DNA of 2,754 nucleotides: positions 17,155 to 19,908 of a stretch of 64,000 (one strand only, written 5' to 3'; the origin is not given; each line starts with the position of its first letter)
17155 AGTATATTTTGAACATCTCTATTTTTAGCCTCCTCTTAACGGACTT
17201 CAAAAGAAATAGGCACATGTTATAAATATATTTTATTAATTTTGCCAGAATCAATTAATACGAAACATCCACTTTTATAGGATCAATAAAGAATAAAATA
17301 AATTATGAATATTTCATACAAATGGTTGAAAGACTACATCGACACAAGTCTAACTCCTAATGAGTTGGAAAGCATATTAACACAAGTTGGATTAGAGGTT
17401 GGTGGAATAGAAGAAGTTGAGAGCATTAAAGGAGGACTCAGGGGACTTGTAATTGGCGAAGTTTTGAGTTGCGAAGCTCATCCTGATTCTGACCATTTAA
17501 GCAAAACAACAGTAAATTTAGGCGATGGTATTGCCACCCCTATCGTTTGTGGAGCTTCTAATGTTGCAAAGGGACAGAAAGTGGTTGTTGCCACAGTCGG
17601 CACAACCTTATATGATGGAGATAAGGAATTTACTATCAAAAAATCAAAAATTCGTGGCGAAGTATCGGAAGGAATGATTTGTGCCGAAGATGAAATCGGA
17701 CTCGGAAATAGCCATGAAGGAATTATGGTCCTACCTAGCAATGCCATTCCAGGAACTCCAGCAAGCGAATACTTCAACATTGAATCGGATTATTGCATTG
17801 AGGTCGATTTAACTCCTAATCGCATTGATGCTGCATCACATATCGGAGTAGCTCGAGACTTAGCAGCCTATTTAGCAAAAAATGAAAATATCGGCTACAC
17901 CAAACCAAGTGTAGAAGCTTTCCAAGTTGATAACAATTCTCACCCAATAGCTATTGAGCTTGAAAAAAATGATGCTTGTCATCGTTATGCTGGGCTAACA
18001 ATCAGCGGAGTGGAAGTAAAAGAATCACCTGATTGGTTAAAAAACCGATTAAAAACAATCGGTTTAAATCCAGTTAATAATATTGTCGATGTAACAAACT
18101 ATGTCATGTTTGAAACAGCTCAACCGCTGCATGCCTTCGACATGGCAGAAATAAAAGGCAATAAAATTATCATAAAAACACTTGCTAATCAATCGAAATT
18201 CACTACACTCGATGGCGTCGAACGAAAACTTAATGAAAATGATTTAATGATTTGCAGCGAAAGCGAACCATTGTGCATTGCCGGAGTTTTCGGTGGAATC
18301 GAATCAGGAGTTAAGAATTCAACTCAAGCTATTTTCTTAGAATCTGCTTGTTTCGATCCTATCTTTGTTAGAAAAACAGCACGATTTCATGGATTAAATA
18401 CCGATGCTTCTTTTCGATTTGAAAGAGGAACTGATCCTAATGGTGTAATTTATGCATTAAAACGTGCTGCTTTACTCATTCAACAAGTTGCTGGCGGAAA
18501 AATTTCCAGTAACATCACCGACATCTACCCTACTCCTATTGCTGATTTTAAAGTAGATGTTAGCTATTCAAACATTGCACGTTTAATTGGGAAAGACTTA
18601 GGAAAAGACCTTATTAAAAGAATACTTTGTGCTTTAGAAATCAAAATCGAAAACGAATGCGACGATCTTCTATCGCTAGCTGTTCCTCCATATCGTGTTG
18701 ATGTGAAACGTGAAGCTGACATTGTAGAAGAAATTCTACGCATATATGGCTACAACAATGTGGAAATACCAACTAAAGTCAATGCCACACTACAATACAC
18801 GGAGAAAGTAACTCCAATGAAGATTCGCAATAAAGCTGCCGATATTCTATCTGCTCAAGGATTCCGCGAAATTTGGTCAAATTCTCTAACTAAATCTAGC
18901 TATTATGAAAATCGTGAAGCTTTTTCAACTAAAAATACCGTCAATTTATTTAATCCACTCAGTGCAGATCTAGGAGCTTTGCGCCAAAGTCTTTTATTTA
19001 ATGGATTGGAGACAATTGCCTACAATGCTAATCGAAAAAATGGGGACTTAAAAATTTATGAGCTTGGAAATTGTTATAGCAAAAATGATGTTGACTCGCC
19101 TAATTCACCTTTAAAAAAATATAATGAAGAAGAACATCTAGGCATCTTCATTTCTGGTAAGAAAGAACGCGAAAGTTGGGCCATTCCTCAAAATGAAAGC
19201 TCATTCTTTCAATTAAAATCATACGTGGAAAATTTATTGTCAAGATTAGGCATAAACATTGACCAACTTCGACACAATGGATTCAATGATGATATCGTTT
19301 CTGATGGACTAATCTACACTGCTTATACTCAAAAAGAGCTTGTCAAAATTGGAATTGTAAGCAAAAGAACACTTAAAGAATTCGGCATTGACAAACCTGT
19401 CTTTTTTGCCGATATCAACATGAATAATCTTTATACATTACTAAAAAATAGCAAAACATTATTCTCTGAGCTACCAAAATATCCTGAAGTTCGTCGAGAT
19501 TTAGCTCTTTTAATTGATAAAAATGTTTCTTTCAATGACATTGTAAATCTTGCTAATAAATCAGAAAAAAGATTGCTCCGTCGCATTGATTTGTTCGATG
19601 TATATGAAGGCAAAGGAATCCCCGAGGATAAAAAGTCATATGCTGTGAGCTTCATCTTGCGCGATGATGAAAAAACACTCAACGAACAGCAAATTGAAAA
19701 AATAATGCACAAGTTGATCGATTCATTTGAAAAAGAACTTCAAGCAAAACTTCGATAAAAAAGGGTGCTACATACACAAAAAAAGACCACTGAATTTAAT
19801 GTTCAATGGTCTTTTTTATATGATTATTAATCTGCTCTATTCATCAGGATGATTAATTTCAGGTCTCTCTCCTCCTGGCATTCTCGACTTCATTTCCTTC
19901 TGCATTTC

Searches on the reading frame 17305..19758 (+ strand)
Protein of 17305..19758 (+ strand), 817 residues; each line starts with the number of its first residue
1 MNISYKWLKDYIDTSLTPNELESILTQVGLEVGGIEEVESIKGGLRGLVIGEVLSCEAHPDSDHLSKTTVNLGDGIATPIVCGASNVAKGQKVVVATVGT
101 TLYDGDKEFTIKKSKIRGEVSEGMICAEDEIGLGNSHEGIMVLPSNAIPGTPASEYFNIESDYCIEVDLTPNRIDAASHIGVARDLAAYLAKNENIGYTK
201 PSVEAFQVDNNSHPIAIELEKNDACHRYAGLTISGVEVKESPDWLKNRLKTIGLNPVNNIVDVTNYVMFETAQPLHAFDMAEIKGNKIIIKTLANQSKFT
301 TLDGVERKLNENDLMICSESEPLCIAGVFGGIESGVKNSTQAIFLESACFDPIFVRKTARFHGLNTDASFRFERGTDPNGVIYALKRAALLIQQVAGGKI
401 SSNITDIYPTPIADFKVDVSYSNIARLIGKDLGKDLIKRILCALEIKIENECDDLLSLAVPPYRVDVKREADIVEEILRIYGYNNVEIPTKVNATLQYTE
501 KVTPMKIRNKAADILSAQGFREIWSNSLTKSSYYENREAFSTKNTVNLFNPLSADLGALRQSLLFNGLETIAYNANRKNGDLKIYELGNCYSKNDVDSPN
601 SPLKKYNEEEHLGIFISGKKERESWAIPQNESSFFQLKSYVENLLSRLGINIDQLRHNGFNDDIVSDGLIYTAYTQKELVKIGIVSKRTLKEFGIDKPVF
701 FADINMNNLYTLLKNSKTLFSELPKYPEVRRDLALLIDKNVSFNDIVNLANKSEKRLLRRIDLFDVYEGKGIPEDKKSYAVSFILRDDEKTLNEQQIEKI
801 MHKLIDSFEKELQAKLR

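Call 30: search_protein_families(library=pfam, proteins=[window:17305-19758:+], max_evalue=0.01)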
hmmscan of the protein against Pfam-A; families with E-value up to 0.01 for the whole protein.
window:17305-19758:+ (817 aa): 5 families
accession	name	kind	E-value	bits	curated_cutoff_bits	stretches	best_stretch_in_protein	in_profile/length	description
PF03483.22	B3_4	-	7.6e-64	214.9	29.3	1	224-397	1-174/174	B3/4 domain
PF17759.6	tRNA_synthFbeta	-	7.9e-38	130.5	22.4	1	501-706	15-214/214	Phenylalanyl tRNA synthetase beta chain CLM domain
PF03147.19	FDX-ACB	-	5.6e-31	107.3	31.1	1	724-817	1-94/94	Ferredoxin-fold anticodon binding domain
PF03484.21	B5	-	8.9e-24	83.9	28.6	1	417-483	1-67/67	tRNA synthetase B5 domain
PF01588.26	tRNA_bind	-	6.8e-21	74.6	27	1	48-151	1-95/96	Putative tRNA binding domain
